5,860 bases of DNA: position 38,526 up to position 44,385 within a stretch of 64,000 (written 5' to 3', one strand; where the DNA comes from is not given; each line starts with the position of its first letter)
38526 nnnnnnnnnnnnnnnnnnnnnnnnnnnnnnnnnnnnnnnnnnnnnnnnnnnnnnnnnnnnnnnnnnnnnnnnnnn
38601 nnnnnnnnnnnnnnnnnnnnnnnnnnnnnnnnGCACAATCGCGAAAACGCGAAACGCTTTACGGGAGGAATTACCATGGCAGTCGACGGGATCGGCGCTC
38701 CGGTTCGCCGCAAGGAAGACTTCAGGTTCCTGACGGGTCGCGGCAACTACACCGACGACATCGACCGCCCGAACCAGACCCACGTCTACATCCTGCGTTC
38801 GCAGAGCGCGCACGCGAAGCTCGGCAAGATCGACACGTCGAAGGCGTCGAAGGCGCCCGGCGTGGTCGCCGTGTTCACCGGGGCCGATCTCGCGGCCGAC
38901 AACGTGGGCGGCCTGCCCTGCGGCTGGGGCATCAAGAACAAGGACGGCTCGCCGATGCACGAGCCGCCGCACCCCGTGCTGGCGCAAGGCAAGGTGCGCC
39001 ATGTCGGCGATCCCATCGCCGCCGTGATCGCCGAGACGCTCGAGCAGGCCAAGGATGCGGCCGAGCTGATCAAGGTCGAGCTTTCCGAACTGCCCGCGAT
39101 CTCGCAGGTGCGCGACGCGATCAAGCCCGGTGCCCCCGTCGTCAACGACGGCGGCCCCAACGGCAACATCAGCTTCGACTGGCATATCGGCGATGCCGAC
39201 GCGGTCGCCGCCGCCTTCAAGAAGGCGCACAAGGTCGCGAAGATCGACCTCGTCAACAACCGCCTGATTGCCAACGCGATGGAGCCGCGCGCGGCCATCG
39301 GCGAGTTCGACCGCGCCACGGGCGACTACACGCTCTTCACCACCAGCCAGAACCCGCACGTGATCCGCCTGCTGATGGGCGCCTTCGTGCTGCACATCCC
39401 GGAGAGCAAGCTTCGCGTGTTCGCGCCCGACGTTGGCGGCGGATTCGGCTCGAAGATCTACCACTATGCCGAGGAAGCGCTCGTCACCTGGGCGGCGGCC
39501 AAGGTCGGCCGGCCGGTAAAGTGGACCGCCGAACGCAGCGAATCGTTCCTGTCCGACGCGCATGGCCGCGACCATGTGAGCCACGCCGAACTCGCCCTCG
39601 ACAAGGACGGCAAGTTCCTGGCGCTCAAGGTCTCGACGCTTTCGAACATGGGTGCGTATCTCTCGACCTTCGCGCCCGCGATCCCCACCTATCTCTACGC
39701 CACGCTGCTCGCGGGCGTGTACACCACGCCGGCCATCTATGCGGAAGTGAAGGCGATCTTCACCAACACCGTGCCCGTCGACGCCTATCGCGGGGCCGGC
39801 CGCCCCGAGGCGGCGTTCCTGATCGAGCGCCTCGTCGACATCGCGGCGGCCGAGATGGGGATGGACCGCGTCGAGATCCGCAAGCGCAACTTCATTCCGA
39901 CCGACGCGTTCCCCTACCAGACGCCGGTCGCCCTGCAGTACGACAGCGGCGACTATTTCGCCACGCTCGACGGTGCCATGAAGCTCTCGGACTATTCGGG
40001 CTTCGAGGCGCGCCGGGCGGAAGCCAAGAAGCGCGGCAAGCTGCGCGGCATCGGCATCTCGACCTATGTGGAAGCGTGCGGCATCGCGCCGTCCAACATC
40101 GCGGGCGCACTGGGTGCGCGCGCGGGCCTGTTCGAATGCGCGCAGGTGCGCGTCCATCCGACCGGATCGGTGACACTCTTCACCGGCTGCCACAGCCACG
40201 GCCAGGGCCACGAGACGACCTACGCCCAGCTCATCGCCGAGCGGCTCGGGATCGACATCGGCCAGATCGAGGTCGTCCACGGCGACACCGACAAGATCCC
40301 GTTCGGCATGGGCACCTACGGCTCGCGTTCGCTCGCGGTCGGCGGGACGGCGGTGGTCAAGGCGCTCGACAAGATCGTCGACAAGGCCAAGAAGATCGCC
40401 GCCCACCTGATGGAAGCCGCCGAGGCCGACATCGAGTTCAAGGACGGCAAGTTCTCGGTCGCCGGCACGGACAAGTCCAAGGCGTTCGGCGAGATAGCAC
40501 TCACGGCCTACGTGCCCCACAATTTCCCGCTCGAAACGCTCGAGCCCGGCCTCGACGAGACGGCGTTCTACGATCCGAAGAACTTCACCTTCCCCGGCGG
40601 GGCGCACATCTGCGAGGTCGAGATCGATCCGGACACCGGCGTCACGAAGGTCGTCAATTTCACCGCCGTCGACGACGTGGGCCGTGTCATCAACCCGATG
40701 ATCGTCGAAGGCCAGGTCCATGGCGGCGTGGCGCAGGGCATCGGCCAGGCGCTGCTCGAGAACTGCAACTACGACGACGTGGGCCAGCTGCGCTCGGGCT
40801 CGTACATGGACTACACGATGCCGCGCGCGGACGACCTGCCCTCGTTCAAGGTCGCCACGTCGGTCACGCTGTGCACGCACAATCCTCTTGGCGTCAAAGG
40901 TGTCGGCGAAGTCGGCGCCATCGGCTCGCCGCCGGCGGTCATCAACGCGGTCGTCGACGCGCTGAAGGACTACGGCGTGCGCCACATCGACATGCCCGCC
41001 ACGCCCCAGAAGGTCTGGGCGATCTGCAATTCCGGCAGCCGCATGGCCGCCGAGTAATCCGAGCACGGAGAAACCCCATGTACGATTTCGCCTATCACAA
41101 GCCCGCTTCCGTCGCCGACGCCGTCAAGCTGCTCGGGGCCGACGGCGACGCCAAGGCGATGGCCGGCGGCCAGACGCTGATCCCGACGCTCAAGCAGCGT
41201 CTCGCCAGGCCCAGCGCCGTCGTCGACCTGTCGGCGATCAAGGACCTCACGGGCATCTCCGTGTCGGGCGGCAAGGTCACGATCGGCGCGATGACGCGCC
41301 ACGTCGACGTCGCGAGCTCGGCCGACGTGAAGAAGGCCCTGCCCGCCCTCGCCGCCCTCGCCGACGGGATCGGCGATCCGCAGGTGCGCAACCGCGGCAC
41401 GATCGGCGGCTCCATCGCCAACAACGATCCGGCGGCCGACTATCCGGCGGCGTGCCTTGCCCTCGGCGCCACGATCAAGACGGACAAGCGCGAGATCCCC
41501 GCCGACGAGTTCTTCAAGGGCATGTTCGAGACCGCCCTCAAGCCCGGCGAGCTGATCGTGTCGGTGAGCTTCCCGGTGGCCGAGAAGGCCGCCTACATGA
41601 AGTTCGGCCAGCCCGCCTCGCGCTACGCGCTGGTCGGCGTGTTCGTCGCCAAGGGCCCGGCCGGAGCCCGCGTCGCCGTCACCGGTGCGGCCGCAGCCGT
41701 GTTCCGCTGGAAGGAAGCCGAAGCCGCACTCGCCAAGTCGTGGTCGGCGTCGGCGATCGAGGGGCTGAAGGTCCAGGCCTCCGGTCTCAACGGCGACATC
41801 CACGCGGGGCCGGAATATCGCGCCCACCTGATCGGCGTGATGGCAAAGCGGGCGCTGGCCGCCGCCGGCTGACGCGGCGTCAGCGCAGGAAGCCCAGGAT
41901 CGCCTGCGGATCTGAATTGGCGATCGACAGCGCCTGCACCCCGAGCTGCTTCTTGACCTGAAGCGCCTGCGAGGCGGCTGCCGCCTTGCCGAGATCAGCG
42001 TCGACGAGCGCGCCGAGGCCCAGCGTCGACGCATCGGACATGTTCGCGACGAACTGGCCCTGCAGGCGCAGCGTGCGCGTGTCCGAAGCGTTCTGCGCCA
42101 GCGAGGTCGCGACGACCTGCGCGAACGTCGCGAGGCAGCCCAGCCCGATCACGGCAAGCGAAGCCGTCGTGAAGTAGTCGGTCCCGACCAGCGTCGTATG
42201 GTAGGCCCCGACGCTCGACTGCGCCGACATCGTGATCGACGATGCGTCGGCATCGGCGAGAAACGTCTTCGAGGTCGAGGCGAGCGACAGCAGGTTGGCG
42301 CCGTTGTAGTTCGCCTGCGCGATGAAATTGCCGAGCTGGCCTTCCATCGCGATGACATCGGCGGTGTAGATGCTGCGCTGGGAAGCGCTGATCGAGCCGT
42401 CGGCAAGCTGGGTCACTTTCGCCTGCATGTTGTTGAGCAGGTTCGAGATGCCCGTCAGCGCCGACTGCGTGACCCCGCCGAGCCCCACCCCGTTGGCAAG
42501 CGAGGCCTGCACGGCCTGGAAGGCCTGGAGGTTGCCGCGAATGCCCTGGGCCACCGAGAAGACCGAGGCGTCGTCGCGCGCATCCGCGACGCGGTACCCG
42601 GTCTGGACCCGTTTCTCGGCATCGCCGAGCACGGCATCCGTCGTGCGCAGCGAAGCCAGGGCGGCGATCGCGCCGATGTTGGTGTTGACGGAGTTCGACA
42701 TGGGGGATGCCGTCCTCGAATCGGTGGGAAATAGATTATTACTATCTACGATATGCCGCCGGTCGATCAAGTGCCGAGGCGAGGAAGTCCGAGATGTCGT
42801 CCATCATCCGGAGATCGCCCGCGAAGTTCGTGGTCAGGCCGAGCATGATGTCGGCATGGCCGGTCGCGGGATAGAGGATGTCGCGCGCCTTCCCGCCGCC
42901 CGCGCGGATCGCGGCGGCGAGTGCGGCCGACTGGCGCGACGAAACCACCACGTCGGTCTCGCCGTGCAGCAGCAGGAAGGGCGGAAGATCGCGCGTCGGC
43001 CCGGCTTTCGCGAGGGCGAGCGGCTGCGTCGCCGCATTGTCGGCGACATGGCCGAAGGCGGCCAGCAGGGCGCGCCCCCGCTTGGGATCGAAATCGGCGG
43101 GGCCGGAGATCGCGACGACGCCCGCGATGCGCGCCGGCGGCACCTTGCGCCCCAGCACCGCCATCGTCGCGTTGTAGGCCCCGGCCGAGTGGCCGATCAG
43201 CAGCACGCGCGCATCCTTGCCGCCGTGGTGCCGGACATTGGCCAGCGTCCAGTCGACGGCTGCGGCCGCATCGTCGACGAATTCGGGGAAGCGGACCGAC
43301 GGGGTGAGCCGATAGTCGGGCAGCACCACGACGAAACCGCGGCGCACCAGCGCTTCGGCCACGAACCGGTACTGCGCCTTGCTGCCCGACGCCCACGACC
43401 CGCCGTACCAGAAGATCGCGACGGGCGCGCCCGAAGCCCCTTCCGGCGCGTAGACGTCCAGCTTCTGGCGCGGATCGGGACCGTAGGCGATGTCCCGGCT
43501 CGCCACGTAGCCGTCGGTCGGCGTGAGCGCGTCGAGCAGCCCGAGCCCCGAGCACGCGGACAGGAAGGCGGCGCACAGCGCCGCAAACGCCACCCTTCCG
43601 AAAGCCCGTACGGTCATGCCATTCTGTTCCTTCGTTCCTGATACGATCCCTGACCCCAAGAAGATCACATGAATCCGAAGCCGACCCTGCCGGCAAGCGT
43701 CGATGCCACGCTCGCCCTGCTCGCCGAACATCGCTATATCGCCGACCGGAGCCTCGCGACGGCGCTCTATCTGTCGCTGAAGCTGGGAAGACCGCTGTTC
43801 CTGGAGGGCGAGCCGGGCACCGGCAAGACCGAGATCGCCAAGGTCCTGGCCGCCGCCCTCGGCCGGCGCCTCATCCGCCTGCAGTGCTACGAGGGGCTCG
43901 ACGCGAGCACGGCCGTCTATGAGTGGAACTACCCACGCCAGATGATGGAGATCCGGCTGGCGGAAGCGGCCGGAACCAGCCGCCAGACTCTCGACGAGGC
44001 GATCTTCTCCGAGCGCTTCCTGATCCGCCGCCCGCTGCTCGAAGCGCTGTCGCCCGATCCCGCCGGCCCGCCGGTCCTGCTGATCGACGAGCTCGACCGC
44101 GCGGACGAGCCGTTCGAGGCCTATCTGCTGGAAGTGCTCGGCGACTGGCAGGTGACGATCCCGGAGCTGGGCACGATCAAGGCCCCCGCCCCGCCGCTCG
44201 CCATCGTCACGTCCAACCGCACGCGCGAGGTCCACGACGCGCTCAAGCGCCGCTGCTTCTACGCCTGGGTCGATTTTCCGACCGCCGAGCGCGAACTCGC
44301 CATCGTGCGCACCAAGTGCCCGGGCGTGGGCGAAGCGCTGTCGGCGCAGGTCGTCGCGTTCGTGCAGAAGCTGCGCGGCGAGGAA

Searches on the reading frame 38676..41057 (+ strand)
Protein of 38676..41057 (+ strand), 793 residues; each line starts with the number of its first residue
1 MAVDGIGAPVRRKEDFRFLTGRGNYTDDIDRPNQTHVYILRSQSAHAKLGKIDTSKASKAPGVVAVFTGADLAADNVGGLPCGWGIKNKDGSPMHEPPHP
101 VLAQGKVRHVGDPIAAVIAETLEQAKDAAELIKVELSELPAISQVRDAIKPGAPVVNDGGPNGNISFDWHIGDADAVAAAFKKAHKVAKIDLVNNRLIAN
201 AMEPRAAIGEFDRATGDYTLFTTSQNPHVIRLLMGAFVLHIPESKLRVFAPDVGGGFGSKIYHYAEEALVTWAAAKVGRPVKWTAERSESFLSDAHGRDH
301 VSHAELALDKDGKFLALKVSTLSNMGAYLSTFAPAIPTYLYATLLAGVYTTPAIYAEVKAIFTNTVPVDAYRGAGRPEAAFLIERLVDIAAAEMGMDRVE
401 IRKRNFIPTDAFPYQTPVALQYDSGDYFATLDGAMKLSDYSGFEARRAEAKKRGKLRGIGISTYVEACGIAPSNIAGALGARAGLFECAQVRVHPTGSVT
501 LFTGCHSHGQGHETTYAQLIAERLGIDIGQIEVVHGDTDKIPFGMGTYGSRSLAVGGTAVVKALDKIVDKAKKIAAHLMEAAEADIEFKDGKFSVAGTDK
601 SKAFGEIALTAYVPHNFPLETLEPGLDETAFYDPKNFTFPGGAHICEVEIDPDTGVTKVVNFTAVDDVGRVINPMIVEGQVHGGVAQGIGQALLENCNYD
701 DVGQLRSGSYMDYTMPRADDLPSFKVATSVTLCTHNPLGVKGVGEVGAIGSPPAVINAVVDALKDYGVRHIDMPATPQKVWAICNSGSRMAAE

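Call 51: search_protein_families(library=pfam, proteins=[window:38676-41057:+], max_evalue=0.00001)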
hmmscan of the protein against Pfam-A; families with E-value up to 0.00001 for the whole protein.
window:38676-41057:+ (793 aa): 3 families
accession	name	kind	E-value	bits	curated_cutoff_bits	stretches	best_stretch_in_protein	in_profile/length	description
PF20256.3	MoCoBD_2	-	2.1e-96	323.2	27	1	434-722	2-283/283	Molybdopterin cofactor-binding domain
PF02738.23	MoCoBD_1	-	3.7e-76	255.9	27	1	163-406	7-244/244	Molybdopterin cofactor-binding domain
PF01315.27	Ald_Xan_dh_C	-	8.7e-31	106.9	31.3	1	20-140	1-110/110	Aldehyde oxidase and xanthine dehydrogenase, a/b hammerhead domain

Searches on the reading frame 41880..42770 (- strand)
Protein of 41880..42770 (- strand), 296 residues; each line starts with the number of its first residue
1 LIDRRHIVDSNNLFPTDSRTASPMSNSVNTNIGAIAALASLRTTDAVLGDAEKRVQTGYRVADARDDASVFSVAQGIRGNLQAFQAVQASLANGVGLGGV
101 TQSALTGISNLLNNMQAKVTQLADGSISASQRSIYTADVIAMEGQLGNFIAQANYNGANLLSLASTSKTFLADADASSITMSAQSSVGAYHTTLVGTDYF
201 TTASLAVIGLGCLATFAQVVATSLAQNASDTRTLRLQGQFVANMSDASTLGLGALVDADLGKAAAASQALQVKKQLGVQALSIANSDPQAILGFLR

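Call 51: search_protein_families(library=pfam, proteins=[window:41880-42770:-], max_evalue=0.00001)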
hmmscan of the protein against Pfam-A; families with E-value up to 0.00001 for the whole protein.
window:41880-42770:- (296 aa): 1 family
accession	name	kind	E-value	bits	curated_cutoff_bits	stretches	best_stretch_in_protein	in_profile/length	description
PF00669.25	Flagellin_N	-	1.8e-18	67.3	26.6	1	28-162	1-135/139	Bacterial flagellin N-terminal helical region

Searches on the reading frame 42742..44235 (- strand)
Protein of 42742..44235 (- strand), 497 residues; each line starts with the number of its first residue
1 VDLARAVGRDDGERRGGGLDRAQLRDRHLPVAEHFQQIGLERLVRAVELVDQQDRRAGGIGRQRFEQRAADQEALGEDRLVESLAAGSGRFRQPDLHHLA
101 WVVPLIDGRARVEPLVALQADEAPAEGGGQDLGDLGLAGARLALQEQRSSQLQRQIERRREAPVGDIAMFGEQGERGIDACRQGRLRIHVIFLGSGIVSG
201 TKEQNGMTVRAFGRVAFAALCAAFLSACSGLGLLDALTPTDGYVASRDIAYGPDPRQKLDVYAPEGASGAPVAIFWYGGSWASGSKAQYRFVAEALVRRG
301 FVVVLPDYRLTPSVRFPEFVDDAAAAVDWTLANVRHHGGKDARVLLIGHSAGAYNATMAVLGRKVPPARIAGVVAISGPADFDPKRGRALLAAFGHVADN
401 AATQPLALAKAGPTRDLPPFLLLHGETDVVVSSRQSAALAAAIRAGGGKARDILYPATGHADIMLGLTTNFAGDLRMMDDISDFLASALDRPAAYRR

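Call 51: search_protein_families(library=pfam, proteins=[window:42742-44235:-], max_evalue=0.00001)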
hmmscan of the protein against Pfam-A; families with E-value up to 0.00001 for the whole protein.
window:42742-44235:- (497 aa): 6 families
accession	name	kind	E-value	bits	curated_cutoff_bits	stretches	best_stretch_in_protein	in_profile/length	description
PF20434.5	BD-FAE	-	1.4e-25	90.5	26.8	1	259-442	1-214/215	BD-FAE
PF07859.19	Abhydrolase_3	-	1.4e-18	67.8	25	1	275-461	3-207/210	alpha/beta hydrolase fold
PF00135.34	COesterase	-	5.1e-11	42.6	27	1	259-378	88-218/515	Carboxylesterase family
PF00561.26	Abhydrolase_1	-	8.9e-08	32.5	25.8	0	284-382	12-109/245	alpha/beta hydrolase fold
PF12146.15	Hydrolase_4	-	8.9e-08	32.2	27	0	289-394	20-126/239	Serine aminopeptidase, S33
PF00326.27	Peptidase_S9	-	3.4e-07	30.4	22.6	1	319-466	44-188/213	Prolyl oligopeptidase family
